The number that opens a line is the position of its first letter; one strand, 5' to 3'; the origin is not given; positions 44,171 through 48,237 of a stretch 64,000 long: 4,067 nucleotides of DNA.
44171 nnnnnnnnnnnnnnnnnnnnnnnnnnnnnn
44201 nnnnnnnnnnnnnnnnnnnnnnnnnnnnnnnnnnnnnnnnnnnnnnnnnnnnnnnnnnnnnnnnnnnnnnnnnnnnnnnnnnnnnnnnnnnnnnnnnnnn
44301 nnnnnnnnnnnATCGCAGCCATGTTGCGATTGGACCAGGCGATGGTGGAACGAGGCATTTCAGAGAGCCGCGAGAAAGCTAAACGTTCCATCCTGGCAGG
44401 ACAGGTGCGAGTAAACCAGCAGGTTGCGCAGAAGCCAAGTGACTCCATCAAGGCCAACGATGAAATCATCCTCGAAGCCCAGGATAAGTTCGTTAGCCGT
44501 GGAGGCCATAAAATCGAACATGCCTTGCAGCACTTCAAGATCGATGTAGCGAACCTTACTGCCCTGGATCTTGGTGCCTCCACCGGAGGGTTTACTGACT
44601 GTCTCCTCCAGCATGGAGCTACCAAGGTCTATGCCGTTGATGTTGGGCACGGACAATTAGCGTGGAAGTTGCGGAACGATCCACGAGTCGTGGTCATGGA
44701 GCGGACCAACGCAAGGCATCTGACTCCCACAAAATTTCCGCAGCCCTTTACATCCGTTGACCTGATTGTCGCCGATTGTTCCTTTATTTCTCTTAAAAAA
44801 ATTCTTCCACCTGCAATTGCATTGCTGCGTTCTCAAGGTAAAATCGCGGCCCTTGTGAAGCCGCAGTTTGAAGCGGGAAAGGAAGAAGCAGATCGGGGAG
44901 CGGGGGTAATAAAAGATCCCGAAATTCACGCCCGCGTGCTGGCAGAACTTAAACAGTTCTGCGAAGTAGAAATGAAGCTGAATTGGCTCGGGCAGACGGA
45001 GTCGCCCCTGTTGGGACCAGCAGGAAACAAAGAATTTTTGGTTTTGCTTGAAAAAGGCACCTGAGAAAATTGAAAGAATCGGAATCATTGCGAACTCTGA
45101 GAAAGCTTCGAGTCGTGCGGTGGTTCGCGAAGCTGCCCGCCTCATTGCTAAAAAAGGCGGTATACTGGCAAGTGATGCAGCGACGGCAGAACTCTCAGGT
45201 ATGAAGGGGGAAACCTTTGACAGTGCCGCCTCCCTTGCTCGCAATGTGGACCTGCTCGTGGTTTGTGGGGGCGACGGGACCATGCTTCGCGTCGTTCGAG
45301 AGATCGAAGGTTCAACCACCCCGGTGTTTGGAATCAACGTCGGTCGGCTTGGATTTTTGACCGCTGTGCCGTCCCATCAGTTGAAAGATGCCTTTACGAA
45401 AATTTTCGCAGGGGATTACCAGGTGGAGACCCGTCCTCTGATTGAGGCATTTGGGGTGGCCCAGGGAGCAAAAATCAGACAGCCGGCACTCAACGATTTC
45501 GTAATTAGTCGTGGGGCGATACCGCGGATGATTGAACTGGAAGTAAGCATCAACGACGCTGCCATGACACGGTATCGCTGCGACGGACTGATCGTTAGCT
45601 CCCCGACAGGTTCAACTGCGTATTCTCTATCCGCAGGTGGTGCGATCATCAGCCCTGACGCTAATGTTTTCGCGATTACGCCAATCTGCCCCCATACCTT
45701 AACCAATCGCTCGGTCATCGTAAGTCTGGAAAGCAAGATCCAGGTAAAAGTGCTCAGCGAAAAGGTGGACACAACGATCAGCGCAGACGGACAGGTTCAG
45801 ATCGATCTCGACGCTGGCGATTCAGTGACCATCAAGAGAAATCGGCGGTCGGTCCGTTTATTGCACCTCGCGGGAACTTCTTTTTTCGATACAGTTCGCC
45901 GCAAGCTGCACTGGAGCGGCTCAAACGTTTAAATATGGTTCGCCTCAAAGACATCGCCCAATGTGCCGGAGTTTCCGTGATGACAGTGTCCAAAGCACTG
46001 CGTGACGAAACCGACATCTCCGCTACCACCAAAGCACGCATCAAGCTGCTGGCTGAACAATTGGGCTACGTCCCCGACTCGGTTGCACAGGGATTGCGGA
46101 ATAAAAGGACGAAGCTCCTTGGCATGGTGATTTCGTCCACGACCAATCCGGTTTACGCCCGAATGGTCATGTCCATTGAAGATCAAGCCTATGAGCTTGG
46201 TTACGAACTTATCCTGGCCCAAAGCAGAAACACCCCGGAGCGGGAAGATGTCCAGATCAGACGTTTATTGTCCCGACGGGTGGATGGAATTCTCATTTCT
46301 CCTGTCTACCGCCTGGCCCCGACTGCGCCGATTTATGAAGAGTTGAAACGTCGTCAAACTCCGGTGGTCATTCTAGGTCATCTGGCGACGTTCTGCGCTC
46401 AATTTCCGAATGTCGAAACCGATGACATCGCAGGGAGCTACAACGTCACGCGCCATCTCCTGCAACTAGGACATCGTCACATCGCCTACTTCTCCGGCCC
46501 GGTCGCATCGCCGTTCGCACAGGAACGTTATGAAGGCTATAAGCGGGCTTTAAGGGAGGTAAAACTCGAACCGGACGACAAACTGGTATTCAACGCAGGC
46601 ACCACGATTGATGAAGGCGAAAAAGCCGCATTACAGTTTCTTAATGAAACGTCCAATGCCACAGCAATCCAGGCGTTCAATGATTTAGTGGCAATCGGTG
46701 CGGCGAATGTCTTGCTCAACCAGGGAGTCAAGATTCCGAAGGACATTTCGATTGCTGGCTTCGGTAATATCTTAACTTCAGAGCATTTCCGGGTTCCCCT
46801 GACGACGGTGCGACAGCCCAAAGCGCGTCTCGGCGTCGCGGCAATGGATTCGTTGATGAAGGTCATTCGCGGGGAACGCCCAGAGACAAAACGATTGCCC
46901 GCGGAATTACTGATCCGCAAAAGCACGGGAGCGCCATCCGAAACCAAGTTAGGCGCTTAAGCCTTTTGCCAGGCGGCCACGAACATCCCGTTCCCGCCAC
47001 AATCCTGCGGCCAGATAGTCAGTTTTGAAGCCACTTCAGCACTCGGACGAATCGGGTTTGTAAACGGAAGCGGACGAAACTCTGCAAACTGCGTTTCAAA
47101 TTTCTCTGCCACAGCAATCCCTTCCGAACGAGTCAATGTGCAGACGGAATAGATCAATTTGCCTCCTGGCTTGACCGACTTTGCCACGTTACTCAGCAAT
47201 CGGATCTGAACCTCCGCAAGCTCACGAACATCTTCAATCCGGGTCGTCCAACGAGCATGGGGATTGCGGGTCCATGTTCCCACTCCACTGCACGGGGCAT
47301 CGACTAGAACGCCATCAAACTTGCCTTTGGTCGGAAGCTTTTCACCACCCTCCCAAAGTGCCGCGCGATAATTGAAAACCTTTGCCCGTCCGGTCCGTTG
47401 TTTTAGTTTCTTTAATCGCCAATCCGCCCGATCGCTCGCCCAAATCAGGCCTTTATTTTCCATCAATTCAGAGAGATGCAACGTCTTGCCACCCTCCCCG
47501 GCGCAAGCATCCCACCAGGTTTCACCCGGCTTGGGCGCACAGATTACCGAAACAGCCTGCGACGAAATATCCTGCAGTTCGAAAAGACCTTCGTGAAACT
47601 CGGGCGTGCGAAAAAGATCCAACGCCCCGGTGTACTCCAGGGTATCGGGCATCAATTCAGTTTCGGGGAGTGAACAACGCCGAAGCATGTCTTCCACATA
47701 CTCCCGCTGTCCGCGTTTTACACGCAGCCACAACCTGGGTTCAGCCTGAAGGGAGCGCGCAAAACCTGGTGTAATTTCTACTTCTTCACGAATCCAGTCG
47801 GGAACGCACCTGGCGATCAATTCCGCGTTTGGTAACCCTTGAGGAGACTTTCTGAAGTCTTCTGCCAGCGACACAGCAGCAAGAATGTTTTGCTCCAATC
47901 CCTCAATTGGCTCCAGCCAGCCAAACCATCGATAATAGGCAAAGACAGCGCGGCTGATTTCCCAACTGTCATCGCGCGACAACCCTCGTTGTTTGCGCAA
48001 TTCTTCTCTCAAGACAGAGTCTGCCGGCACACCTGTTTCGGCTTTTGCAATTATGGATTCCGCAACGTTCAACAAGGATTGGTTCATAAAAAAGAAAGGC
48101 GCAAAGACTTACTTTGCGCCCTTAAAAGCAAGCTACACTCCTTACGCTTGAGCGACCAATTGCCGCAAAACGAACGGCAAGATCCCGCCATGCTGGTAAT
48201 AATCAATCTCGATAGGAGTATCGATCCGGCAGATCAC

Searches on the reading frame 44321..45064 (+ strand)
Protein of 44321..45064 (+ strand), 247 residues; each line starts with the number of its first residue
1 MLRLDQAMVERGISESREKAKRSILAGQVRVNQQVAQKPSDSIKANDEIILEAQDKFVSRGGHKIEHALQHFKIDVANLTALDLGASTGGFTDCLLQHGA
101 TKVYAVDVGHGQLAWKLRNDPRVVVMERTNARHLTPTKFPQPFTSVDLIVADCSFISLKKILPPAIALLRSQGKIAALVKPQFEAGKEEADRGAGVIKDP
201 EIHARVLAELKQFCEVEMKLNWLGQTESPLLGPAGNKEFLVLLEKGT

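Call 40: search_protein_families(library=pfam, proteins=[window:44321-45064:+], max_evalue=0.001)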
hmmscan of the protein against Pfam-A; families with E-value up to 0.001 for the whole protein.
window:44321-45064:+ (247 aa): 4 families
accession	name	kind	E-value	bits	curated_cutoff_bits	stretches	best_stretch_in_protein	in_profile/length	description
PF01728.25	FtsJ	-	8e-42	143.6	24.1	1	57-244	1-180/181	FtsJ-like methyltransferase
PF01479.30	S4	-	3.3e-12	46.4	22.8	1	2-49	1-48/48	S4 domain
PF08241.18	Methyltransf_11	-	0.00016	22.6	21.2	1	82-158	1-73/95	Methyltransferase domain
PF13649.12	Methyltransf_25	-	0.00037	21.6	27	1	82-166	2-90/97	Methyltransferase domain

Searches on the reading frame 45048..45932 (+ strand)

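Call 41: search_protein_families(library=pfam, proteins=[window:45048-45932:+], max_evalue=0.001)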
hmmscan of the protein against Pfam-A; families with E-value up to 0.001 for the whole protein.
window:45048-45932:+ (294 aa): 3 families
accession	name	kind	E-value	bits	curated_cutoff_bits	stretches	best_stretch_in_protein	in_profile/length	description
PF20143.4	NAD_kinase_C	-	9.2e-37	126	23.7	1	148-273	1-125/126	ATP-NAD kinase C-terminal domain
PF01513.26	NAD_kinase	-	1.1e-16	61.7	25.5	1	11-124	1-130/130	ATP-NAD kinase N-terminal domain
PF00781.29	DAGK_cat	-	2.3e-05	24.4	23.6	1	17-96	10-86/125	Diacylglycerol kinase catalytic domain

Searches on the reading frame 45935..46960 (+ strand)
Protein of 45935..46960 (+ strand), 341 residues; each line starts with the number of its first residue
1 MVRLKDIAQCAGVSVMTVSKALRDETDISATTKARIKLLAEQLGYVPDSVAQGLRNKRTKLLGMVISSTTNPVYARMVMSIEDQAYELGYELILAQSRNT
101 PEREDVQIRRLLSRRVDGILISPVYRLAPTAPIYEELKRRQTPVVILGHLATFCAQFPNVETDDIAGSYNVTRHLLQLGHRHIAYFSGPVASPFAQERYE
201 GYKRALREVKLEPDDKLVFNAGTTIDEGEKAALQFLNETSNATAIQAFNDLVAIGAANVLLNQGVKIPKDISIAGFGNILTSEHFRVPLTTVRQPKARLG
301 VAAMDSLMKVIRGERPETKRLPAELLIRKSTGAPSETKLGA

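Call 41: search_protein_families(library=pfam, proteins=[window:45935-46960:+], max_evalue=0.001)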
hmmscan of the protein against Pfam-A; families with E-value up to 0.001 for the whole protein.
window:45935-46960:+ (341 aa): 4 families
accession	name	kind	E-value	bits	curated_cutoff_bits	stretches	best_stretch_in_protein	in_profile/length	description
PF00532.27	Peripla_BP_1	-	1.1e-31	110.8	22.2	1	61-327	3-279/281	Periplasmic binding proteins and sugar binding domain of LacI family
PF13377.12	Peripla_BP_3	-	5e-28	98.7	26.5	1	173-331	2-167/167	Periplasmic binding protein-like domain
PF13407.12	Peripla_BP_4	-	1.9e-18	67.4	35.1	1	63-279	2-219/258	Periplasmic binding protein domain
PF00356.27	LacI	-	3.8e-14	52.6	27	1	4-48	2-46/46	Bacterial regulatory proteins, lacI family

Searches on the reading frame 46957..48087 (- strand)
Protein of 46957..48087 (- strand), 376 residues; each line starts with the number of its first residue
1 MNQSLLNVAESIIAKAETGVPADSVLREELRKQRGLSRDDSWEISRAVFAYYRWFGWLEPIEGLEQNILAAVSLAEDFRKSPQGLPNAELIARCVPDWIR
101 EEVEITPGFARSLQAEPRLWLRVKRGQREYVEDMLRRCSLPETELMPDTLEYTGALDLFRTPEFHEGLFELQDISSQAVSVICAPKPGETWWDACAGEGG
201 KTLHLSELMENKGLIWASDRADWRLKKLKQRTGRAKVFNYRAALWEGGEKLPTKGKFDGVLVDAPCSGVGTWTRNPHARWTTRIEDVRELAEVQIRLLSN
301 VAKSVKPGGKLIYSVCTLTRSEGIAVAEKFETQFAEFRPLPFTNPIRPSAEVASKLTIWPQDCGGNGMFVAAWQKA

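Call 41: search_protein_families(library=pfam, proteins=[window:46957-48087:-], max_evalue=0.001)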
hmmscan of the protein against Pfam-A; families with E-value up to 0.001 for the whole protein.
window:46957-48087:- (376 aa): 1 family
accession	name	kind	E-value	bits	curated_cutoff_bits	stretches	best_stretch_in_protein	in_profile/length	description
PF01189.24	Methyltr_RsmB-F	-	4.7e-41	141.1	27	1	182-372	3-197/199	16S rRNA methyltransferase RsmB/F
